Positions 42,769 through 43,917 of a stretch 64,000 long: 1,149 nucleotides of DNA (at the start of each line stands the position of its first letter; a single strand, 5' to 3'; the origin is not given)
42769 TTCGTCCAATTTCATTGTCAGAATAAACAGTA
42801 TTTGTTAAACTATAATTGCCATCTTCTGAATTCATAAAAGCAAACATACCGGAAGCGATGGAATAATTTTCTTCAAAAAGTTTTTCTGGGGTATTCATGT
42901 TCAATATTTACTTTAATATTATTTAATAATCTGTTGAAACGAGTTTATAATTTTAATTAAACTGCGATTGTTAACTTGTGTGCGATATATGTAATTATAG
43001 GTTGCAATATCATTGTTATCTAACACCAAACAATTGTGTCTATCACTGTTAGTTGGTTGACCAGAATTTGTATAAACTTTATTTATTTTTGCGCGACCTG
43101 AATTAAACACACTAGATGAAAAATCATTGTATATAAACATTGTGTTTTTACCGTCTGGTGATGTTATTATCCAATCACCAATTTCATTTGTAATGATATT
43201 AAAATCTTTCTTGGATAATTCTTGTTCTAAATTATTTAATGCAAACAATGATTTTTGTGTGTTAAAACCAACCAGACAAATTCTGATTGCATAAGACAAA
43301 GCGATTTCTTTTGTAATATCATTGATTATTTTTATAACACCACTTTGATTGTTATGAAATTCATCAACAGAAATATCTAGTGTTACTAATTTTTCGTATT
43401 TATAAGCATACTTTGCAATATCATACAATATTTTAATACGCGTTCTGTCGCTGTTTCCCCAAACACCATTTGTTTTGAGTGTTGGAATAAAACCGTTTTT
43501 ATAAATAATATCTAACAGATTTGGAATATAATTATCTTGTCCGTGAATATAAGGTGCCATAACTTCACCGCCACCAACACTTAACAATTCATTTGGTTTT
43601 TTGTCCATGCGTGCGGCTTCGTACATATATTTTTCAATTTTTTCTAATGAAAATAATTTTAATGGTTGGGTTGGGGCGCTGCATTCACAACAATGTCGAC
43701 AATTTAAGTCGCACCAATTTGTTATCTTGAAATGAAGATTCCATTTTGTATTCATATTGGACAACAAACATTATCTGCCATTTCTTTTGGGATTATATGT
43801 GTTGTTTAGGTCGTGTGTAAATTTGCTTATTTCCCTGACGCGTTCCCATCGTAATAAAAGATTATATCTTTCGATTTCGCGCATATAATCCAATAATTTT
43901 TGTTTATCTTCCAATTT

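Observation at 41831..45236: Uncharacterised radical-SAM cassette directly upstream of, and co-directional with, the giant surface-protein gene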

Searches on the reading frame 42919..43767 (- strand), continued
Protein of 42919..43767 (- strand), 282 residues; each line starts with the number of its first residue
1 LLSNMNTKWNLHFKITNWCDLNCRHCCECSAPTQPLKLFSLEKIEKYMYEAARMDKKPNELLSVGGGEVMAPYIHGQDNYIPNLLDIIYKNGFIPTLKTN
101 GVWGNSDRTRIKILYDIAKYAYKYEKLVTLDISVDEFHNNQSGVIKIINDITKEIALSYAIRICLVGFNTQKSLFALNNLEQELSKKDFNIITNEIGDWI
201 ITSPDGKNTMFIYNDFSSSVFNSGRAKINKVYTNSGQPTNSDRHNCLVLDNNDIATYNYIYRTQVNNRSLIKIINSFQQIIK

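Call 81: list_cluster_members(proteins=[P0137, P0138, P0140, P0141, P0142, P0143, P0145, P0149, P0151, P0156])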
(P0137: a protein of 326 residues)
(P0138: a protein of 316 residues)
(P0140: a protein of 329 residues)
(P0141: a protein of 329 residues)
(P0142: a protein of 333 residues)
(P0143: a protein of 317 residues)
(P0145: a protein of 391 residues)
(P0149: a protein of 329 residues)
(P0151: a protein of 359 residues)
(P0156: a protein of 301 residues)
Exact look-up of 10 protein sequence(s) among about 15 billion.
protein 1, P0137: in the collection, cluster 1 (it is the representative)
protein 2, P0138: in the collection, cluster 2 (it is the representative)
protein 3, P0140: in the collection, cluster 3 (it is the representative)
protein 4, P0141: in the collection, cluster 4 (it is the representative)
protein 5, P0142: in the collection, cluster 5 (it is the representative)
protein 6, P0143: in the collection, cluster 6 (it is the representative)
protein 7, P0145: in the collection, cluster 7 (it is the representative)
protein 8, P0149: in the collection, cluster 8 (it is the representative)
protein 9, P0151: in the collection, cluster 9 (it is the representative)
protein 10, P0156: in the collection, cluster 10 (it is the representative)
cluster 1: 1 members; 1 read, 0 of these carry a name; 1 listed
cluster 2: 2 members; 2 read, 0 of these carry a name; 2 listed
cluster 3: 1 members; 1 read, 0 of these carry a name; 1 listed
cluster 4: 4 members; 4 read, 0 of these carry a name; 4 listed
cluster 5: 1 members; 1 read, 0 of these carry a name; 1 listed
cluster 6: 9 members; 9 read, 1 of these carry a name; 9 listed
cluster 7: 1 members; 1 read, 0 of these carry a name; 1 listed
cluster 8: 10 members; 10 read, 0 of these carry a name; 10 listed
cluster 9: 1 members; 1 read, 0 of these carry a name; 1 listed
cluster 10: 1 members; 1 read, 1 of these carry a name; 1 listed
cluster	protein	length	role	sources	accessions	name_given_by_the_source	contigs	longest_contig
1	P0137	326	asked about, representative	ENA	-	-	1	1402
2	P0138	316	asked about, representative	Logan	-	-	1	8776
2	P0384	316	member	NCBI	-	-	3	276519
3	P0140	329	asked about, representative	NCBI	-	-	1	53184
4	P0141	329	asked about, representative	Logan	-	-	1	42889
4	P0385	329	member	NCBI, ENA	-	-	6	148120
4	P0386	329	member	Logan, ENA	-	-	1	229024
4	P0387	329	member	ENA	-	-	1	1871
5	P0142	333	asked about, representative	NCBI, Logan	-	-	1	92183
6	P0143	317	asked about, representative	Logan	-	-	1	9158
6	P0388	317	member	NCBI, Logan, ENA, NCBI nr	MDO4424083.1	MAG: radical SAM protein [Pseudomonadota bacterium] | radical SAM protein [Pseudomonadota bacterium]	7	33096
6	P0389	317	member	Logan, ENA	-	-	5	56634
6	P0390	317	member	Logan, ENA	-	-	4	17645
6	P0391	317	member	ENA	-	-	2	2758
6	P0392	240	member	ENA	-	-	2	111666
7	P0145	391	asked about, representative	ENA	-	-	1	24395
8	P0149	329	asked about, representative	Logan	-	-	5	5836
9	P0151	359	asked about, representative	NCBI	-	-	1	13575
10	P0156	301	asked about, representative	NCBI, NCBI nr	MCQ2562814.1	MAG: hypothetical protein MJ158_04345, partial [Alphaproteobacteria bacterium] | hypothetical protein [Alphaproteobacteria bacterium]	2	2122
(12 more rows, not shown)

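Call 82: find_encoding_contigs(protein=P0142, flank=5000, max_places=1)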
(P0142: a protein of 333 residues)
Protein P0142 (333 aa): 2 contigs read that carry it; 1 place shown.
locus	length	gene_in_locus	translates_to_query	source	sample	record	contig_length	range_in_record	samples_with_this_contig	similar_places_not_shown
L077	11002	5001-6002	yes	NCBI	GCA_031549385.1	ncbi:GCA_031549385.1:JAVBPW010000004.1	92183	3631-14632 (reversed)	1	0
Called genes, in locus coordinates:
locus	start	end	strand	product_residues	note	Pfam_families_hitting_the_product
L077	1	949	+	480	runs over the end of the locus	PF06863:DUF1254, PF06742:DUF1214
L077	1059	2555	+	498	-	PF06863:DUF1254, PF06742:DUF1214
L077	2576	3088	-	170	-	PF00186:DHFR_1, PF01872:RibD_C (faint)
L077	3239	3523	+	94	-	-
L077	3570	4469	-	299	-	-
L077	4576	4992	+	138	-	-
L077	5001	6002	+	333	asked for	PF04055:Radical_SAM (weak)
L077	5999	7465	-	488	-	PF01676:Metalloenzyme, PF06415:iPGM_N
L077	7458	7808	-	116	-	PF04977:DivIC (weak)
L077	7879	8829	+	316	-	PF01207:Dus, PF01180:DHO_dh (faint), PF01680:SOR_SNZ (faint)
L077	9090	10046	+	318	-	-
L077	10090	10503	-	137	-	-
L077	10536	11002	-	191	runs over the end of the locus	PF08207:EFP_N, PF01132:EFP, PF09285:Elong-fact-P_C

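Call 83: find_encoding_contigs(protein=P0141, flank=5000, max_places=1)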
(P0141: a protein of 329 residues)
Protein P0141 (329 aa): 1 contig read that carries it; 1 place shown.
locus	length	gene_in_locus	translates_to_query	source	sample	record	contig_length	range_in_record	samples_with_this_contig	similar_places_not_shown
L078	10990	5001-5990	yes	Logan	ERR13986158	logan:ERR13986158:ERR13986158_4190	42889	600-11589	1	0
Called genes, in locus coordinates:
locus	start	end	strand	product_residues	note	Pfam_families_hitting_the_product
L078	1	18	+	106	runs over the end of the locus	-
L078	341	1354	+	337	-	-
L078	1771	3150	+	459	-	PF00282:Pyridoxal_deC, PF00266:Aminotran_5 (weak)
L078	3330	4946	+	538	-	PF00005:ABC_tran, PF13476:AAA_23 (faint), PF01926:MMR_HSR1 (faint), PF02463:SMC_N (weak), PF12848:ABC_tran_Xtn (weak), PF00005:ABC_tran, PF13555:AAA_29 (weak), PF13304:AAA_21 (weak)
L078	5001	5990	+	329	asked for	PF04055:Radical_SAM (weak)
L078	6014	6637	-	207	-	-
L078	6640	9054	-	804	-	PF27097:VirB4_TrbE_N, PF03135:CagE_TrbE_VirB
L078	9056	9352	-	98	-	PF05101:VirB3 (weak)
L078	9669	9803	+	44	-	PF00444:Ribosomal_L36 (weak)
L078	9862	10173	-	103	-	-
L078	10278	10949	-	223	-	PF01458:SUFBD_core (weak)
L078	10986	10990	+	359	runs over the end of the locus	PF01926:MMR_HSR1, PF02421:FeoB_N (weak), PF06071:YchF-GTPase_C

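Call 84: search_protein_families(library=ncbifam, proteins=[P0208, P0220, P0255, P0224, P0202, P0258, P0230, P0211, P0213, P0236], max_evalue=1e-10)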
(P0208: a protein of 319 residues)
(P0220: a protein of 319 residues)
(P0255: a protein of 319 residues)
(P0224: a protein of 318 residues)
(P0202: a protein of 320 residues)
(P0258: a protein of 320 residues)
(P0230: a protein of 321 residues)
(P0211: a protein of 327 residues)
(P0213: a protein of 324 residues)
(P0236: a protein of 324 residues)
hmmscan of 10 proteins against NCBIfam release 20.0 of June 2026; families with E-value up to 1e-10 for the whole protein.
P0208 (319 aa): 2 families
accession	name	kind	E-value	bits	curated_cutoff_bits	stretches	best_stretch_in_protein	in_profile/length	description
TIGR04078.1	rSAM_yydG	equivalog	7.1e-51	173.5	300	1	4-306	1-307/309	YydG family radical SAM peptide epimerase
NF038283.1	viperin_w_prok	equivalog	4.8e-12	45.6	180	1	6-122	4-120/281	viperin family antiviral radical SAM protein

P0220 (319 aa): 1 family
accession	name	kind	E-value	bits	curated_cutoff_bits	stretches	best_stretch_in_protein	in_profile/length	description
TIGR04078.1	rSAM_yydG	equivalog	2.3e-27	96.3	300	1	6-298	3-294/309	YydG family radical SAM peptide epimerase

P0255 (319 aa): 2 families
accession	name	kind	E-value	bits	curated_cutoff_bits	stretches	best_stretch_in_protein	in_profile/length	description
TIGR04078.1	rSAM_yydG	equivalog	1e-21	77.7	300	1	4-304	1-307/309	YydG family radical SAM peptide epimerase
NF038283.1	viperin_w_prok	equivalog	3.8e-14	52.5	180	1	6-120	4-120/281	viperin family antiviral radical SAM protein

P0224 (318 aa): 1 family
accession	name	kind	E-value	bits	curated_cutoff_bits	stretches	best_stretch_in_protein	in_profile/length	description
TIGR04078.1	rSAM_yydG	equivalog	2.6e-129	431.1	300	1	5-311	2-308/309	YydG family radical SAM peptide epimerase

P0202 (320 aa): 2 families
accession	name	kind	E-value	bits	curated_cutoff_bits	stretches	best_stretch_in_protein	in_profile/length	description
TIGR04078.1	rSAM_yydG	equivalog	1.6e-137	458.1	300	1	4-314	1-309/309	YydG family radical SAM peptide epimerase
TIGR04167.1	rSAM_SeCys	equivalog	3e-11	43.1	300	1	6-134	10-134/303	arsenosugar biosynthesis radical SAM (seleno)protein ArsS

P0258 (320 aa): 6 families
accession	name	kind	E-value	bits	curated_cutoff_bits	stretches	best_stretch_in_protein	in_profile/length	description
TIGR04078.1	rSAM_yydG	equivalog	2e-56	191.8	300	1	8-304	3-303/309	YydG family radical SAM peptide epimerase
TIGR03977.1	rSAM_pair_HxsC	equivalog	3.2e-14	52.5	267.9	1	9-162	28-187/292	His-Xaa-Ser system radical SAM maturase HxsC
TIGR04317.1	W_rSAM_matur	equivalog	6.5e-14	51.8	380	1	6-153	4-143/349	tungsten cofactor oxidoreductase radical SAM maturase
NF045646.2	rSAM_Se_TrsS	equivalog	1.2e-12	47.1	490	1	9-130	89-207/441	radical SAM (seleno)protein TrsS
NF045702.1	rSAM_GDGT_ether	equivalog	3.2e-12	45.8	450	1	10-152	90-238/486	tetraether lipid synthase Tes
TIGR02666.1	moaA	equivalog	1.4e-11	44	284.05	1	7-124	11-128/336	GTP 3',8-cyclase MoaA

P0230 (321 aa): 5 families
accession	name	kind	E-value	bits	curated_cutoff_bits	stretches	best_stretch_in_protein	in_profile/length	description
TIGR04078.1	rSAM_yydG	equivalog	2.5e-59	201.2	300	1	5-303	2-306/309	YydG family radical SAM peptide epimerase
TIGR04055.1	rSAM_NirJ2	equivalog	2e-11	44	500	1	9-185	5-183/326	putative heme d1 biosynthesis radical SAM protein NirJ2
TIGR02666.1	moaA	equivalog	6.2e-11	41.9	284.05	1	4-192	10-207/336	GTP 3',8-cyclase MoaA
TIGR04317.1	W_rSAM_matur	equivalog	6.8e-11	41.9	380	0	5-125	5-119/349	tungsten cofactor oxidoreductase radical SAM maturase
NF038283.1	viperin_w_prok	equivalog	9.8e-11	41.3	180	0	9-191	7-199/281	viperin family antiviral radical SAM protein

P0211 (327 aa): 9 families
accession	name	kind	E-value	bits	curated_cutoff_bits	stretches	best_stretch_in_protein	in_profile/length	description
TIGR04078.1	rSAM_yydG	equivalog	1.2e-35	123.4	300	1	11-309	8-306/309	YydG family radical SAM peptide epimerase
TIGR02666.1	moaA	equivalog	4e-16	58.9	284.05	1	9-168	15-183/336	GTP 3',8-cyclase MoaA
TIGR02668.1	moaA_archaeal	equivalog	1.2e-15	57.3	325.25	1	9-168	15-176/303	GTP 3',8-cyclase MoaA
NF038283.1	viperin_w_prok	equivalog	1.1e-12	47.8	180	1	7-117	5-115/281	viperin family antiviral radical SAM protein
NF001199.0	PRK00164.2-1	equivalog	4.3e-12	45.8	231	1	9-168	17-178/308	GTP 3',8-cyclase MoaA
NF049973.1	radical_Rv1681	equivalog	1.1e-11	44.3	380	1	13-147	81-217/326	Rv1681 family radical SAM protein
TIGR02109.1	PQQ_syn_pqqE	equivalog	1.7e-11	43.7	381.35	0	10-123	13-120/358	pyrroloquinoline quinone biosynthesis protein PqqE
TIGR04055.1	rSAM_NirJ2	equivalog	1.9e-11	44.1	500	0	9-132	5-121/326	putative heme d1 biosynthesis radical SAM protein NirJ2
NF045646.2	rSAM_Se_TrsS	equivalog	2e-11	43.1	490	1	10-114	92-193/441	radical SAM (seleno)protein TrsS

P0213 (324 aa): 1 family
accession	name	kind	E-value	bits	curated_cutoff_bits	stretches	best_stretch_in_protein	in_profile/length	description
TIGR04078.1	rSAM_yydG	equivalog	1.1e-30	107.1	300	1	6-131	3-130/309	YydG family radical SAM peptide epimerase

P0236 (324 aa): 6 families
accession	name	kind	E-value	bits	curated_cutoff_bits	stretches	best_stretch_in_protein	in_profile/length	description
TIGR04078.1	rSAM_yydG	equivalog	3e-63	214.1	300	1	11-303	9-304/309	YydG family radical SAM peptide epimerase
TIGR04103.1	rSAM_nif11_3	equivalog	6.3e-13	48.1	725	1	10-119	12-114/412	nif11-class peptide radical SAM maturase 3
TIGR04317.1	W_rSAM_matur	equivalog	2.1e-12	46.9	380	1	10-123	11-118/349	tungsten cofactor oxidoreductase radical SAM maturase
NF038283.1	viperin_w_prok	equivalog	3.9e-12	45.9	180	1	10-113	9-114/281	viperin family antiviral radical SAM protein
TIGR02668.1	moaA_archaeal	equivalog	1.1e-11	44.3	325.25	1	12-161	15-172/303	GTP 3',8-cyclase MoaA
TIGR04055.1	rSAM_NirJ2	equivalog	2.9e-11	43.5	500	1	10-120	7-110/326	putative heme d1 biosynthesis radical SAM protein NirJ2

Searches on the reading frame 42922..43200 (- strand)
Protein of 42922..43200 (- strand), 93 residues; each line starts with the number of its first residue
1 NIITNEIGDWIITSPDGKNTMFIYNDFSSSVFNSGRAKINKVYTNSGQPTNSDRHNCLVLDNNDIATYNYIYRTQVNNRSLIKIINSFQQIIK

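Call 41: search_solved_structures(query=A3, max_evalue=10, show_alignments=3)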
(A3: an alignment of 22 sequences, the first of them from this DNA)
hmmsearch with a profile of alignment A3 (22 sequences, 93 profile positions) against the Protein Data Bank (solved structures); distinct sequences matched with E-value up to 10: 4.
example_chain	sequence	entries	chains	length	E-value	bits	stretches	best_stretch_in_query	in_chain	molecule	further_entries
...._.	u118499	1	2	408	0.15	15.3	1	56-87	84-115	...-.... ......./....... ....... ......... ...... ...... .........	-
7ahc_D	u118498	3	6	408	0.15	15.3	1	56-87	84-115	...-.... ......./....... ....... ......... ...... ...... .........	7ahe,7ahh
7nhn_U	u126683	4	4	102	1.2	12.3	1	27-50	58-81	50S ribosomal protein L21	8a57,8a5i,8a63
8uu4_T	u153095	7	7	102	1.3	12.3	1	27-50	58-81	Large ribosomal subunit protein bL21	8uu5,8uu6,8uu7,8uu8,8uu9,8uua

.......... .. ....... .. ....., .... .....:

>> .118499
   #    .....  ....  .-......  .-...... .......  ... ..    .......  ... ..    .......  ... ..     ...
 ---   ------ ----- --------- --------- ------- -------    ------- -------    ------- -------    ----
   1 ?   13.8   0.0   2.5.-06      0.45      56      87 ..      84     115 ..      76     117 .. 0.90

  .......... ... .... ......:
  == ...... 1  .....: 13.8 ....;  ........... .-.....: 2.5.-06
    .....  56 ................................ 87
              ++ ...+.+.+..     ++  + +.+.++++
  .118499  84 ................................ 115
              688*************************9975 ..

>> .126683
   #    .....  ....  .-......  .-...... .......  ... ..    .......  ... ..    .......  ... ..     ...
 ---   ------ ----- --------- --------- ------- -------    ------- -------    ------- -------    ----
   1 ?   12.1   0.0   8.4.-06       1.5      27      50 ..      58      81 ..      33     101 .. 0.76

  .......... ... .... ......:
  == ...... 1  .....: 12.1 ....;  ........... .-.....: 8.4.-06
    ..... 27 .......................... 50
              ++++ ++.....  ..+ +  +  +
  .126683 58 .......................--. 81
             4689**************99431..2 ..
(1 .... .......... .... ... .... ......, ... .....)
